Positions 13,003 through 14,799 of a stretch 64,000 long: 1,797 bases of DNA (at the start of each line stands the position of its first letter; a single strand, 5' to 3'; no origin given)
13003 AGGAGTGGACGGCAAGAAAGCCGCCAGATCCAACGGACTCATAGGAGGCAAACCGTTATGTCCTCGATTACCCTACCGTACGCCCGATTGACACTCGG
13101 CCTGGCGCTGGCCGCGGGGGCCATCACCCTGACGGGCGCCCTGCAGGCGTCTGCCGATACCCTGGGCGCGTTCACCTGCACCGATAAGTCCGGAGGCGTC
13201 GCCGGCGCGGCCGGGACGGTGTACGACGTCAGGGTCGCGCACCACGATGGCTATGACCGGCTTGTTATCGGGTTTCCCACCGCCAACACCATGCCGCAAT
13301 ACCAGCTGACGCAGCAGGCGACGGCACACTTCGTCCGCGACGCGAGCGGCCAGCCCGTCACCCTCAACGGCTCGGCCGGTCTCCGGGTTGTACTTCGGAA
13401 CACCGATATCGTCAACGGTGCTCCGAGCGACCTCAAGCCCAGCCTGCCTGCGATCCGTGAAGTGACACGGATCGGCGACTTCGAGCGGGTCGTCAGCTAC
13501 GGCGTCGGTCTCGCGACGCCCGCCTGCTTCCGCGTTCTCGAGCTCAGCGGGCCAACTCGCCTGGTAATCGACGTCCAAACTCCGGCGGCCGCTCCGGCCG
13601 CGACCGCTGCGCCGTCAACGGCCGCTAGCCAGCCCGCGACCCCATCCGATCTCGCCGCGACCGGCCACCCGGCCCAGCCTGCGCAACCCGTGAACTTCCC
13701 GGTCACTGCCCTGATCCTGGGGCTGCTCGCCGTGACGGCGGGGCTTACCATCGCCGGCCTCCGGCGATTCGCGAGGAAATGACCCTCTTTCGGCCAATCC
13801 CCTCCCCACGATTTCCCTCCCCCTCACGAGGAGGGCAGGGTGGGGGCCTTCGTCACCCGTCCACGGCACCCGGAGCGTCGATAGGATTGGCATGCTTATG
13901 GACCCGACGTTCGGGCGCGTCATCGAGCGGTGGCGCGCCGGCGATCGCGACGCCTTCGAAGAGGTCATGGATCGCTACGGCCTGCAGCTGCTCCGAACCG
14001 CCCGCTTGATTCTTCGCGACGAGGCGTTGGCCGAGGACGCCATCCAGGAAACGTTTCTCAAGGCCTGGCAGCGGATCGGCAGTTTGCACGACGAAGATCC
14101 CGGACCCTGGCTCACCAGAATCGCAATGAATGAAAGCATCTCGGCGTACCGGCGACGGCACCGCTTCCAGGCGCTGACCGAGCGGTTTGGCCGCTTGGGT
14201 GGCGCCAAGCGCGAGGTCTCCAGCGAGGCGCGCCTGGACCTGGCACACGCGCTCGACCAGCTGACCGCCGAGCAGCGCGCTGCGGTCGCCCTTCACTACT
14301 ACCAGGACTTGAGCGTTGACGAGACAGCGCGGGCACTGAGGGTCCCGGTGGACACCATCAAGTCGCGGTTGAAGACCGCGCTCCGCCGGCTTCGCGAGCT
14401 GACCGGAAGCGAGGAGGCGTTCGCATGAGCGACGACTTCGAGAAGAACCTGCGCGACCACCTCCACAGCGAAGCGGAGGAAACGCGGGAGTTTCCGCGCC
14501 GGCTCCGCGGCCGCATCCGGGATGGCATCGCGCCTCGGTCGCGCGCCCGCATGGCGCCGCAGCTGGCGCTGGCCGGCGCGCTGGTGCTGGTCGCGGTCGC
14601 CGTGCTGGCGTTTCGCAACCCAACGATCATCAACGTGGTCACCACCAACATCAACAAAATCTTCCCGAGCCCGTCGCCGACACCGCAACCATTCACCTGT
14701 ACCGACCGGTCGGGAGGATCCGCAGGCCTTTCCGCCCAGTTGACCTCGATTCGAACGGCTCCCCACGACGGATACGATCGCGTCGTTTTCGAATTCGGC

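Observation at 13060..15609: ECF sigma / anti-sigma pair whose duplicated sensor domain is shared with an adjacent LAXTG-anchored surface protein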

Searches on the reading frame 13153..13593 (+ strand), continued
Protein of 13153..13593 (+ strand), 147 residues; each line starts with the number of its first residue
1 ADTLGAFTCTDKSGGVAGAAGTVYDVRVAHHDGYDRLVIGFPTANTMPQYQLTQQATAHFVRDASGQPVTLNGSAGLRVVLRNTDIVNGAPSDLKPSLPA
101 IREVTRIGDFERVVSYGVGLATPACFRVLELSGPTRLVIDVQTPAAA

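Call 67: find_homologous_proteins(query=A4)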
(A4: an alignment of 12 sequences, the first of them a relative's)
Query A4 (12 sequences) (251 aa, profile of the alignment): 274 proteins with E <= 0.001 among 8000 candidates; the best 120 are listed.
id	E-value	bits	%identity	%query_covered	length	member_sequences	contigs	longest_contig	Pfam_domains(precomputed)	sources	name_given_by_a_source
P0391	6.7e-100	352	44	61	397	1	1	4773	PF24837.2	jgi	jgi:hypothetical protein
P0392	6.2e-99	349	49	54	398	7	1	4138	PF11741.14,PF24837.2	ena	-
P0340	1.3e-98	348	41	98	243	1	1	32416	PF24837.2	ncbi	ncbi:MAG: hypothetical protein NVS9B1_04900 [Candidatus Dormibacteraceae bacterium]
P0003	3.2e-98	346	45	54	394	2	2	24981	PF24837.2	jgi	jgi:hypothetical protein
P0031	4.9e-98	346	44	54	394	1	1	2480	PF24837.2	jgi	-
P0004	9.3e-98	345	47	54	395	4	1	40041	PF24837.2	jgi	jgi:hypothetical protein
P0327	3.7e-96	340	38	98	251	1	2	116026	PF11741.14,PF24837.2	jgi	jgi:hypothetical protein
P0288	1.5e-95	338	100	100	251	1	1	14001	PF24837.2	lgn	-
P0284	2.1e-95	337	54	53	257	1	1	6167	PF24837.2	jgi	jgi:hypothetical protein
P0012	4.2e-95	336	45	54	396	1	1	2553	PF24837.2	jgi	-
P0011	7.9e-95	335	45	54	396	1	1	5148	PF24837.2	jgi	-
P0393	8.8e-95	335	44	54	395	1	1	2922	PF24837.2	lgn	-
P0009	1.3e-94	335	44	57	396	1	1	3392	PF24837.2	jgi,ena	-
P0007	2.3e-94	334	45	54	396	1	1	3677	PF24837.2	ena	-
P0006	5.0e-94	333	45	54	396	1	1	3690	PF24837.2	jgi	-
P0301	6.0e-89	316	51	55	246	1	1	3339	PF24837.2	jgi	jgi:hypothetical protein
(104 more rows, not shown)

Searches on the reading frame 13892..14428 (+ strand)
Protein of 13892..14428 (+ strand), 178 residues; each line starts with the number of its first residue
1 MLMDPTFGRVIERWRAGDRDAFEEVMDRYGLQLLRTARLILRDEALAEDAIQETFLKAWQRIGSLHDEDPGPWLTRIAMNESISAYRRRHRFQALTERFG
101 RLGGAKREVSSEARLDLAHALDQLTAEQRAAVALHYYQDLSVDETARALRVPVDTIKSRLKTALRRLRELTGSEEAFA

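Call 3: search_protein_families(library=pfam, proteins=[window:13892-14428:+], max_evalue=1)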
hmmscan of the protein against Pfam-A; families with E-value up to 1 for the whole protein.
window:13892-14428:+ (178 aa): 13 families
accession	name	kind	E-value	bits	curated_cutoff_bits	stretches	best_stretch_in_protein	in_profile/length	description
PF04542.20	Sigma70_r2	-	3.8e-14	52.7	24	1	27-91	3-70/71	Sigma-70 region 2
PF08281.18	Sigma70_r4_2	-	5e-13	48.9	25.7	1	115-167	2-54/54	Sigma-70, region 4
PF04545.22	Sigma70_r4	-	1.4e-12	47.4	24.1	1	120-169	1-50/50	Sigma-70, region 4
PF07638.17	Sigma70_ECF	-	2.3e-06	28.1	21.1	1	9-164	6-176/185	ECF sigma factor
PF13384.12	HTH_23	-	0.00066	19.9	24.6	1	125-161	3-39/50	Homeodomain-like domain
PF13556.12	HTH_30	-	0.011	15.9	27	1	138-172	11-41/59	PucR C-terminal helix-turn-helix domain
PF13936.12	HTH_38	-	0.014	15.6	27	1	123-156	4-37/44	Helix-turn-helix domain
PF04297.20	UPF0122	-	0.02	15.6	22.7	1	124-165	18-59/101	Putative helix-turn-helix protein, YlxM / p13 like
PF16087.11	DUF4817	-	0.063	13.4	22.6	1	125-150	1-27/55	Helix-turn-helix domain (DUF4817)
PF12645.13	HTH_16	-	0.091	13.3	22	1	10-45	3-38/65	Helix-turn-helix domain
PF12631.12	MnmE_helical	-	0.13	12.7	40.1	0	92-174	124-197/211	MnmE helical domain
PF13518.12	HTH_28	-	0.15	12.6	25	1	128-161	1-34/52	Helix-turn-helix domain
PF13551.12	HTH_29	-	0.17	12.4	28.1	0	129-156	1-29/64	Winged helix-turn helix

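Call 4: search_protein_families(library=ncbifam, proteins=[window:13892-14428:+], max_evalue=1)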
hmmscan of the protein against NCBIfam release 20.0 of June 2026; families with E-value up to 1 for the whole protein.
window:13892-14428:+ (178 aa): 102 families (the best 25 are shown)
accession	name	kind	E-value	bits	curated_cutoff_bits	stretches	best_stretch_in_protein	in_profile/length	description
TIGR02983.1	SigE-fam_strep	subfamily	4.3e-34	117.8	141.55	1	17-173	3-160/162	SigE family RNA polymerase sigma factor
TIGR02954.1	Sig70_famx3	hypoth_equivalog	2.4e-27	95.8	188.5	1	10-169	6-165/170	RNA polymerase sigma-70 factor, TIGR02954 family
NF008888.0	PRK11922.1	equivalog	3.3e-26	92.3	204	1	10-169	20-194/231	RNA polymerase sigma factor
NF004113.0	PRK05602.1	equivalog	1.1e-24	87.3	208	1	12-170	37-200/211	RNA polymerase sigma factor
NF007225.0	PRK09643.1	equivalog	3e-24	85.9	190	1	11-170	18-181/204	RNA polymerase sigma factor SigM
TIGR02937.1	sigma70-ECF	superfamily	3e-23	82.3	42.9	1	20-169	1-163/165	sigma-70 family RNA polymerase sigma factor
TIGR02985.1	Sig70_bacteroi1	subfamily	7.3e-23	81.6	126.4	1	21-169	2-160/162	RNA polymerase sigma-70 factor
NF007227.0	PRK09645.1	subfamily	7.7e-22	78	202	1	21-169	14-168/177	sigma-70 family RNA polymerase sigma factor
NF007228.0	PRK09646.1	subfamily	9e-22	77.7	226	1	9-172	19-191/194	ECF RNA polymerase sigma factor SigK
NF009195.0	PRK12543.1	subfamily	1.6e-21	76.7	197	1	9-177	9-184/192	RNA polymerase sigma factor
NF007216.0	PRK09638.1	equivalog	1.9e-21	76.6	194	1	9-169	7-172/180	RNA polymerase sigma factor SigY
NF009166.1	PRK12513.1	equivalog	6.4e-21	74.9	206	1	9-174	11-189/193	RNA polymerase sigma factor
NF007223.0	PRK09641.1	equivalog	1.5e-20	73.9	209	2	3-91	1-90/187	RNA polymerase sigma factor SigW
NF009171.0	PRK12518.1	equivalog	8.3e-20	71.4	208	1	10-170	17-183/191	RNA polymerase sigma factor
NF053879.1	RNAPolSigSigVBac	equivalog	1.9e-19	69.9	190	1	41-174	25-158/160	RNA polymerase sigma factor SigV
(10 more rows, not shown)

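Call 42: search_solved_structures(query=window:13892-14428:+, max_evalue=0.00001)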
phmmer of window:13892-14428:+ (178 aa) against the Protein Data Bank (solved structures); distinct sequences matched with E-value up to 0.00001: 18.
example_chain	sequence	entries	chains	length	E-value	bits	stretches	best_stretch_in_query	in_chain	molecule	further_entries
6dv9_F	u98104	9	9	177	1.9e-14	57.5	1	23-168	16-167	ECF RNA polymerase sigma factor SigL | RNA polymerase sigma factor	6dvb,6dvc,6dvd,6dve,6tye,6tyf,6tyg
6jcy_F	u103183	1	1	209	3.1e-12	50.3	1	33-171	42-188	ECF RNA polymerase sigma factor SigH,ECF RNA polymerase sigma factor SigE,ECF RNA polymera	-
5wuq_A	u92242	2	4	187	1.5e-11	48.1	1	9-169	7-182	ECF RNA polymerase sigma factor SigW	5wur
4nqw_A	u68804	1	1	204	2e-11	47.6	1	10-169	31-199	ECF RNA polymerase sigma factor SigK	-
6in7_B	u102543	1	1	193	2.2e-11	47.5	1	8-164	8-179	RNA polymerase sigma-H factor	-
8z6g_B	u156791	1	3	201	2.4e-11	47.4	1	8-163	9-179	RNA polymerase sigma factor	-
6dxo_A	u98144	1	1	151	8.8e-11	45.5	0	10-82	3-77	RNA polymerase ECF-subfamily sigma factor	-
9m9d_F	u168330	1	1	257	1.2e-10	45.1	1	21-170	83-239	ECF RNA polymerase sigma factor SigE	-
9m9e_F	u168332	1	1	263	1.3e-10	45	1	21-170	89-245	ECF RNA polymerase sigma factor SigE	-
9m98_F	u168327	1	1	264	1.3e-10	45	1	21-170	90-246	ECF RNA polymerase sigma factor SigE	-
4cxf_A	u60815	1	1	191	3.2e-10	43.7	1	14-171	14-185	RNA POLYMERASE SIGMA FACTOR CNRH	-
1or7_A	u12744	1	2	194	2.2e-09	41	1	10-163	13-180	RNA polymerase sigma-E factor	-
6jbq_F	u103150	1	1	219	3.4e-09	40.4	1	10-163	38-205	ECF RNA polymerase sigma-E factor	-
5uxx_A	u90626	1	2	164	4.6e-09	40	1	44-171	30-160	RNA polymerase sigma factor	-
5zx2_F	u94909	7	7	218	7.1e-08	36.1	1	33-171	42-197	ECF RNA polymerase sigma factor SigH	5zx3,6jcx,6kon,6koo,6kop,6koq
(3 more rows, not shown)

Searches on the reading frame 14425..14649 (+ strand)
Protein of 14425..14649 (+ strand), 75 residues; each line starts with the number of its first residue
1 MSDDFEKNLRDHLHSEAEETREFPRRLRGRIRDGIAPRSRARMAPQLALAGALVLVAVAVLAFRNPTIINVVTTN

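Call 49: search_solved_structures(query=A3, max_evalue=10)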
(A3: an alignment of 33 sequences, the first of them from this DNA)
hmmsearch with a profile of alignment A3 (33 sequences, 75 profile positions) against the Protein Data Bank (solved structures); distinct sequences matched with E-value up to 10: 39.
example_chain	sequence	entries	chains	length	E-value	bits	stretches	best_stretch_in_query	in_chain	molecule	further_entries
5kzo_A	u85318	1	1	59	0.0017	21.8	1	32-72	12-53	Neurogenic locus notch homolog protein 1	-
6idf_E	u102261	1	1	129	0.083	16.4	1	37-72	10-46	Notch1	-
8os0_A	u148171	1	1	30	0.2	15.1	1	43-65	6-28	Notch 3 extracellular truncation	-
8gjg_A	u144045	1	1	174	0.22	15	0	2-27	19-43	gluc_A04_0005 Binder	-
3b0z_A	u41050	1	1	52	0.5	13.8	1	7-43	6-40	Flagellar biosynthetic protein flhB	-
8ygd_X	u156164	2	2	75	1.1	12.7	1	46-69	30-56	1-deoxy-D-xylulose-5-phosphate synthase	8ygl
8or5_A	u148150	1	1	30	1.2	12.6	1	46-65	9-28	Notch 1 extracellular truncation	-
7bvf_B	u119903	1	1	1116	1.6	12.3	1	6-64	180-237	Probable arabinosyltransferase B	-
9hd7_J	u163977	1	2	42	1.6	12.2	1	39-66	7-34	Photosystem II reaction center protein J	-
3jcu_J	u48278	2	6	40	1.8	12.1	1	41-67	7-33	Photosystem II reaction center protein J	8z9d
5xnl_J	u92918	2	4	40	1.8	12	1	41-67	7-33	Photosystem II reaction center protein J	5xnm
3ifx_A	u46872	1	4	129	2.1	11.8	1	27-72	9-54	Voltage-gated potassium channel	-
8thn_C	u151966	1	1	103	2.3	11.7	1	43-73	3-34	pH-gated potassium channel KcsA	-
7e5n_A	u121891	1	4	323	2.8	11.5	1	42-68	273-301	Tumor-associated calcium signal transducer 2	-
5ebl_C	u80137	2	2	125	2.8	11.5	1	27-73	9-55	pH-gated potassium channel KcsA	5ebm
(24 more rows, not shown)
